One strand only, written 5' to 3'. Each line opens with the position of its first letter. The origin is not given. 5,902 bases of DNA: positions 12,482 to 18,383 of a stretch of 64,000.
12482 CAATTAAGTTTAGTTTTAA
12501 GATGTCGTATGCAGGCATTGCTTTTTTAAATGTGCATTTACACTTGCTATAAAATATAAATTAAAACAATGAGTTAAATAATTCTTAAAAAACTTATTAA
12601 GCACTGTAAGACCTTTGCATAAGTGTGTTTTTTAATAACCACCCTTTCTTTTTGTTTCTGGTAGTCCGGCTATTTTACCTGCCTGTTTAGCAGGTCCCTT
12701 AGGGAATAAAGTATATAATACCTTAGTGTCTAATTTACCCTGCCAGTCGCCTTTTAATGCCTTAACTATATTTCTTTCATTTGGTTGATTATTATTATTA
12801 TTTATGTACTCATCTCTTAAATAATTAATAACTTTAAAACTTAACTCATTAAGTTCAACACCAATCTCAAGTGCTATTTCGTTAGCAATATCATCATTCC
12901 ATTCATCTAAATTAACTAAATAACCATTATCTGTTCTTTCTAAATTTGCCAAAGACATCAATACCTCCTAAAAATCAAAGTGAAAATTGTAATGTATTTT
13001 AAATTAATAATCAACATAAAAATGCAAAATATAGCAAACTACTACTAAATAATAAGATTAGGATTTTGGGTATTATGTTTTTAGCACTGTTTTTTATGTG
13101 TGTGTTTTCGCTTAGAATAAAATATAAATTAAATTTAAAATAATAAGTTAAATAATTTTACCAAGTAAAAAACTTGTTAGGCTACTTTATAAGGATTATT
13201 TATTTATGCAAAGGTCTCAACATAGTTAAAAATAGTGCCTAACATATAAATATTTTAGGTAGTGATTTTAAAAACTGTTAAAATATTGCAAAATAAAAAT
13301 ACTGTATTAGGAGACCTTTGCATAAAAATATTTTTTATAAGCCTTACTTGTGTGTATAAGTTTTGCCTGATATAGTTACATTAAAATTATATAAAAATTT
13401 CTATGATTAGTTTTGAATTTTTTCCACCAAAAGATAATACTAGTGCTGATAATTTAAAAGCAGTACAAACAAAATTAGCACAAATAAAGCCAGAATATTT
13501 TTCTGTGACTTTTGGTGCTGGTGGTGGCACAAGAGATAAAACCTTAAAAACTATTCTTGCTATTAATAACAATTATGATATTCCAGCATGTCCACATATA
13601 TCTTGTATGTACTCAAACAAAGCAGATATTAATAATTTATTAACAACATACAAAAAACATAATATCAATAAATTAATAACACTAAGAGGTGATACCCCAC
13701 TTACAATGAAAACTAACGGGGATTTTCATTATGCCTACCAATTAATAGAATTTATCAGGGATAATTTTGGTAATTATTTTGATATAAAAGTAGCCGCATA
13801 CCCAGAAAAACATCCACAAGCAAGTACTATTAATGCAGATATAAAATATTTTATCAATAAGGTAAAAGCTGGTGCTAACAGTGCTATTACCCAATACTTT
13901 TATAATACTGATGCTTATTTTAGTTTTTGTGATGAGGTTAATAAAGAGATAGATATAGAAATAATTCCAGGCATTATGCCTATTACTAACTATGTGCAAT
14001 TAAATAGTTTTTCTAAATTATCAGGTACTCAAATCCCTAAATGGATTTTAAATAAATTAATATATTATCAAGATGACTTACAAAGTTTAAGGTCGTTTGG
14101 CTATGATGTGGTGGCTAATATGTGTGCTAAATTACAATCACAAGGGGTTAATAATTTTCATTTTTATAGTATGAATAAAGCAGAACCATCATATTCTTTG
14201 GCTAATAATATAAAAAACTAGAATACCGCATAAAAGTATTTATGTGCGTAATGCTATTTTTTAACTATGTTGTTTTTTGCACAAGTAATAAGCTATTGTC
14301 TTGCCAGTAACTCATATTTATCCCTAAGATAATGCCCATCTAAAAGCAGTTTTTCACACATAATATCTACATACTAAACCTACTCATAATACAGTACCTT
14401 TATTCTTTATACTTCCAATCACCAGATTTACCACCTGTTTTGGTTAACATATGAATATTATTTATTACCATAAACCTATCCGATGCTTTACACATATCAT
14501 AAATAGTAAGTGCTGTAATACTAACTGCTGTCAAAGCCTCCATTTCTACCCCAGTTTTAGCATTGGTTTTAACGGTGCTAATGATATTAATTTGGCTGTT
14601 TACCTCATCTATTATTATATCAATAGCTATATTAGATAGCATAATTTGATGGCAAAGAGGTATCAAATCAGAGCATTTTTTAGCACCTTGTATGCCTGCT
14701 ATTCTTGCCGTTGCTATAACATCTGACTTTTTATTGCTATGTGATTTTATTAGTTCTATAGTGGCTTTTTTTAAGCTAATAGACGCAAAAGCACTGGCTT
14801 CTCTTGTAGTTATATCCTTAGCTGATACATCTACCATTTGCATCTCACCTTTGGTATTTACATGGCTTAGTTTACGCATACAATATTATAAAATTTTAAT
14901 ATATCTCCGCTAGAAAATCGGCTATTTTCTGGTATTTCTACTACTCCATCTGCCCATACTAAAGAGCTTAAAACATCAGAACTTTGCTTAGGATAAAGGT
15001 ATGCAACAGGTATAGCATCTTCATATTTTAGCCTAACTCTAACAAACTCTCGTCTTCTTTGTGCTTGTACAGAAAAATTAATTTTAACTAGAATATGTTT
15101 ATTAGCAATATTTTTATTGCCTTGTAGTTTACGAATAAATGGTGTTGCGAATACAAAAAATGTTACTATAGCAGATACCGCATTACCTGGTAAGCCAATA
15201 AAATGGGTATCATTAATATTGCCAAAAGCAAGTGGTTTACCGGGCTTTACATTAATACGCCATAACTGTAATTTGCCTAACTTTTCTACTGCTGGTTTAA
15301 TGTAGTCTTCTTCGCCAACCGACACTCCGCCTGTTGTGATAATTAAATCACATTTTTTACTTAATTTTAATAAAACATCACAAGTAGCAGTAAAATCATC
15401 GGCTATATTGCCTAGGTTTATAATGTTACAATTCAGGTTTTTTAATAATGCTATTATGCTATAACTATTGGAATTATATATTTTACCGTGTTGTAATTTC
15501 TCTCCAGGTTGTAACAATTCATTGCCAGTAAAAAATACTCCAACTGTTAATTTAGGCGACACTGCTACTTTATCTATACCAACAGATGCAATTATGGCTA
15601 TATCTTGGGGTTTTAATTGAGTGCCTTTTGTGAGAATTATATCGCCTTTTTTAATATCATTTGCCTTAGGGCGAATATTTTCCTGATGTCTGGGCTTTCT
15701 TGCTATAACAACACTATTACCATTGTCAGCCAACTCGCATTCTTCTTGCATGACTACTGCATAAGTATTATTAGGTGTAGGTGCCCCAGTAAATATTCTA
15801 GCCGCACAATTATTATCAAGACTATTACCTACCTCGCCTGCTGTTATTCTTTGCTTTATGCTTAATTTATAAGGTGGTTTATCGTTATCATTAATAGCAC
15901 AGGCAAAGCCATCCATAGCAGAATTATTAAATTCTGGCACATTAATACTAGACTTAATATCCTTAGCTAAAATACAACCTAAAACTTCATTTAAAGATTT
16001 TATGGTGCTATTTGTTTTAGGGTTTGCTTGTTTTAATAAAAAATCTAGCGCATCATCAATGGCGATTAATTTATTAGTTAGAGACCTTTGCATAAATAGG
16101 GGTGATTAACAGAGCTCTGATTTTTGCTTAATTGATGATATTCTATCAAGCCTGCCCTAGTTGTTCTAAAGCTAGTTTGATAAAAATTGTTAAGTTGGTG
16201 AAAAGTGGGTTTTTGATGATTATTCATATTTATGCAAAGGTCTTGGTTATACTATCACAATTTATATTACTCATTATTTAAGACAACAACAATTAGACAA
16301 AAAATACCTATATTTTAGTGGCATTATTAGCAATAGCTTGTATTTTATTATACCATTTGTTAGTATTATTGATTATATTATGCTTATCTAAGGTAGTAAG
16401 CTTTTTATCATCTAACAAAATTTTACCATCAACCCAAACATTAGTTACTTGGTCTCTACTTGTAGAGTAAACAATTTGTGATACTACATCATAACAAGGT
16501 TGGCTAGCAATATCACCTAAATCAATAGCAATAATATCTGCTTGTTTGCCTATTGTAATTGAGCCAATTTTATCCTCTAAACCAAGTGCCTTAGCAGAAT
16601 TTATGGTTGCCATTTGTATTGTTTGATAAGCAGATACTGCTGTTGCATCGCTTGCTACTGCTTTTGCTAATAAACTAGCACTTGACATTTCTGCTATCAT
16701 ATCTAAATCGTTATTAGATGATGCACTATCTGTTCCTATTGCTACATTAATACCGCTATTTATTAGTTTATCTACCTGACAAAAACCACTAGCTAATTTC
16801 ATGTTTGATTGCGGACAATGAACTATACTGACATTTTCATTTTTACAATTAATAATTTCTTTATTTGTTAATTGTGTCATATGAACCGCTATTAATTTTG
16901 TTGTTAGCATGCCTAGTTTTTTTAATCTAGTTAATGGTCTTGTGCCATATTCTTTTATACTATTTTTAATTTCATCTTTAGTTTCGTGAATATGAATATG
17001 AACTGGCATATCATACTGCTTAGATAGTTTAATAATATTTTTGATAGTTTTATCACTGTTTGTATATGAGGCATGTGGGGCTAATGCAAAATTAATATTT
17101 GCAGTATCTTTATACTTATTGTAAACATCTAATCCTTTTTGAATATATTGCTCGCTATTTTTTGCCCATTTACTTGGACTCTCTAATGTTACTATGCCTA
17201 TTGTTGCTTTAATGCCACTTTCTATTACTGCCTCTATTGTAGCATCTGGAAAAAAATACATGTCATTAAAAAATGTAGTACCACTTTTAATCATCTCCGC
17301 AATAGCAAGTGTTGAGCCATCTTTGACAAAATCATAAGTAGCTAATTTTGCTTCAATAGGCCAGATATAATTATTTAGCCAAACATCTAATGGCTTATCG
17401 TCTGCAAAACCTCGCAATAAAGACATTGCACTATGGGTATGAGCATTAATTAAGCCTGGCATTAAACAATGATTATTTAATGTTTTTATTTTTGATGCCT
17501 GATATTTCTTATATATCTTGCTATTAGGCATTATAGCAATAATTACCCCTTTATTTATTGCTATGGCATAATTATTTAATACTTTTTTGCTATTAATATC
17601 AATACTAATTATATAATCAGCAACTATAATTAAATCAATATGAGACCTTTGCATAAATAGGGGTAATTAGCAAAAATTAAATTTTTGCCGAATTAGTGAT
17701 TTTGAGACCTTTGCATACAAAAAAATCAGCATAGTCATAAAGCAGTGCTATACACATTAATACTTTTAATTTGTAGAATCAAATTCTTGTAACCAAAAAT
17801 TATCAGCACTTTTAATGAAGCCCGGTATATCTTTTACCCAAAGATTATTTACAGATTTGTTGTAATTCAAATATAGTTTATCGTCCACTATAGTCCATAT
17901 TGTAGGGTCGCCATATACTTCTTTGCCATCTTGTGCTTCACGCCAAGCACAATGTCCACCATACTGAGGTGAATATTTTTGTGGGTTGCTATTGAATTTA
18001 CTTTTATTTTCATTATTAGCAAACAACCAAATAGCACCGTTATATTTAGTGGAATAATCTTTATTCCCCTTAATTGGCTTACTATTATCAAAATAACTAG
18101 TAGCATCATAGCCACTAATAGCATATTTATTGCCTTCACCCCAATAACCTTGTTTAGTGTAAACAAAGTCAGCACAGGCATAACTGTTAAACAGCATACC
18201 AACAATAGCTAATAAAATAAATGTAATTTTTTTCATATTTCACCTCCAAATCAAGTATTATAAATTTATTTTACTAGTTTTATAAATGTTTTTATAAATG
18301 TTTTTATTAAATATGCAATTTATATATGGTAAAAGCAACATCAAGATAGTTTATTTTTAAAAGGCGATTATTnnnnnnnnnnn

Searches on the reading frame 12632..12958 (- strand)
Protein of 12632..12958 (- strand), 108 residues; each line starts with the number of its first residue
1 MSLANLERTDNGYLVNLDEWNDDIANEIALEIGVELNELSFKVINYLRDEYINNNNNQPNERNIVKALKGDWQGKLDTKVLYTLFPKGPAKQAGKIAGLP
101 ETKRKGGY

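Call 94: search_protein_families(library=pfam, proteins=[window:12632-12958:-], max_evalue=0.001)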
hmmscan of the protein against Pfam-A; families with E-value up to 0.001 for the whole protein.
window:12632-12958:- (108 aa): 1 family
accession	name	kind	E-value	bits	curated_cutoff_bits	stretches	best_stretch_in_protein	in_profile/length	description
PF04358.19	DsrC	-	3.1e-27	95.6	24.9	1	5-101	6-102/107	DsrC like protein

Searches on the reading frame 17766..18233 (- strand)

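Call 94: search_protein_families(library=pfam, proteins=[window:17766-18233:-], max_evalue=0.001)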
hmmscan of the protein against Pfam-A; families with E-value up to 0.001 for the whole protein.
window:17766-18233:- (155 aa): 1 family
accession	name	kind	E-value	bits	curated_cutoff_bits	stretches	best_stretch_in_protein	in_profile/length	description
PF04945.19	YHS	-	1.2e-08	35.3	30.3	1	46-90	2-46/47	YHS domain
